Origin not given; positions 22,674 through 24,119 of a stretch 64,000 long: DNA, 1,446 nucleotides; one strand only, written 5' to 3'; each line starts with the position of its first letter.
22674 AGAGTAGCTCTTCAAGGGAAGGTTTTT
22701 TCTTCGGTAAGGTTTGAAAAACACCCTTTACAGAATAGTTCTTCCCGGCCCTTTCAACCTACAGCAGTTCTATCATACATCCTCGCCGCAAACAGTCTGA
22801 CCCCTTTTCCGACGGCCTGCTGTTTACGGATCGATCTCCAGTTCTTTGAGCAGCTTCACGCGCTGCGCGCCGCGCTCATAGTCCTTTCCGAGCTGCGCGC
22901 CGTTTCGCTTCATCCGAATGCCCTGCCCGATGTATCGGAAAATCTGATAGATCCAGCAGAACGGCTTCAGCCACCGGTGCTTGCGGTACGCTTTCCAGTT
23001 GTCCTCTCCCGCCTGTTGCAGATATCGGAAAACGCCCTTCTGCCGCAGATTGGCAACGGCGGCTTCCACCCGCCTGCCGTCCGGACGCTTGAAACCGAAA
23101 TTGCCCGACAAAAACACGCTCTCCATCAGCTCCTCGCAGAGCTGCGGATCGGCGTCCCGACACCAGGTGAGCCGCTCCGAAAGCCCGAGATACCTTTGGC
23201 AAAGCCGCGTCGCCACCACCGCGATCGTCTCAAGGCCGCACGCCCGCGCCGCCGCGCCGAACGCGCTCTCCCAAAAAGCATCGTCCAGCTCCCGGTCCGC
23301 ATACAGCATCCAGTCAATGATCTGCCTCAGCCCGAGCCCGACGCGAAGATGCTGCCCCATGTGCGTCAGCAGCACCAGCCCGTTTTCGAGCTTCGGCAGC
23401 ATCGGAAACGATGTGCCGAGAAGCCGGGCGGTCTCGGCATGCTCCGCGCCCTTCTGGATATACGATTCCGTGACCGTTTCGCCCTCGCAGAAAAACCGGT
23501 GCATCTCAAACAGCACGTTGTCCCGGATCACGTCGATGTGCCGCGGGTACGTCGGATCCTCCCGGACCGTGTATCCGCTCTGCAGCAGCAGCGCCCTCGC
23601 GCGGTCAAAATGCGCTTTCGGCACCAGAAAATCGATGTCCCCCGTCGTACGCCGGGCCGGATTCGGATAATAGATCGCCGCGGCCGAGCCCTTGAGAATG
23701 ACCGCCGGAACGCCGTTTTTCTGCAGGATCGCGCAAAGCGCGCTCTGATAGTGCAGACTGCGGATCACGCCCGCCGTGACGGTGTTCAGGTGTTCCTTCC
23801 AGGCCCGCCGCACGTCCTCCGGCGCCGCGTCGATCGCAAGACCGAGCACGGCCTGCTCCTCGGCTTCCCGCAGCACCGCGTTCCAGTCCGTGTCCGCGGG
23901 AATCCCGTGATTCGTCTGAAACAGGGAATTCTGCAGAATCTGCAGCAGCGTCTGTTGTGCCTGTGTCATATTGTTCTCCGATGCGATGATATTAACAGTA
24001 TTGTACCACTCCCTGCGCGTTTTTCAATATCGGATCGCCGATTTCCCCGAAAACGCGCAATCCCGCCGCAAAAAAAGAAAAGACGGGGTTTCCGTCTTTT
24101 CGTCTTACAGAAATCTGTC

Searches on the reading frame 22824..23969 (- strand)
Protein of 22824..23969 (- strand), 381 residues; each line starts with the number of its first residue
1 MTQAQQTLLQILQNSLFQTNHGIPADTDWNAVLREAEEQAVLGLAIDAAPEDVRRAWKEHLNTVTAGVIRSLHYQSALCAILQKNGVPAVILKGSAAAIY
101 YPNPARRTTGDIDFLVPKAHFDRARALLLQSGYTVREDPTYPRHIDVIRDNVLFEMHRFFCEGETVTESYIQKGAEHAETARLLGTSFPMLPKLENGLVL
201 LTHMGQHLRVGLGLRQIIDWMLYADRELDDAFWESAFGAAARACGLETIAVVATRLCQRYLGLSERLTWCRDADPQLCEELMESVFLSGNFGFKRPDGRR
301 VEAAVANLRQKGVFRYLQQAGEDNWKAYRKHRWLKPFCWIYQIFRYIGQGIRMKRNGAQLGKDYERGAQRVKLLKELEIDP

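Call 33: search_protein_families(library=pfam, proteins=[window:22830-23825:-], max_evalue=0.01)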
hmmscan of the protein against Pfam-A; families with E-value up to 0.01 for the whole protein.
window:22830-23825:- (332 aa): 1 family
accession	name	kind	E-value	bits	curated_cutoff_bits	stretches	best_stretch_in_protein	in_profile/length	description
PF14907.12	NTP_transf_5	-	5.2e-37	128.2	31.2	1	2-214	35-249/249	Uncharacterised nucleotidyltransferase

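Call 35: search_protein_families(library=pfam, proteins=[window:22824-23969:-], max_evalue=0.001)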
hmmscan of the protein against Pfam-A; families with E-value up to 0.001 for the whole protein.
window:22824-23969:- (381 aa): 1 family
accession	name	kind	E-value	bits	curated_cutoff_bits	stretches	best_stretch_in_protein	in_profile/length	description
PF14907.12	NTP_transf_5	-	4.1e-39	135.1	31.2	1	26-262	2-249/249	Uncharacterised nucleotidyltransferase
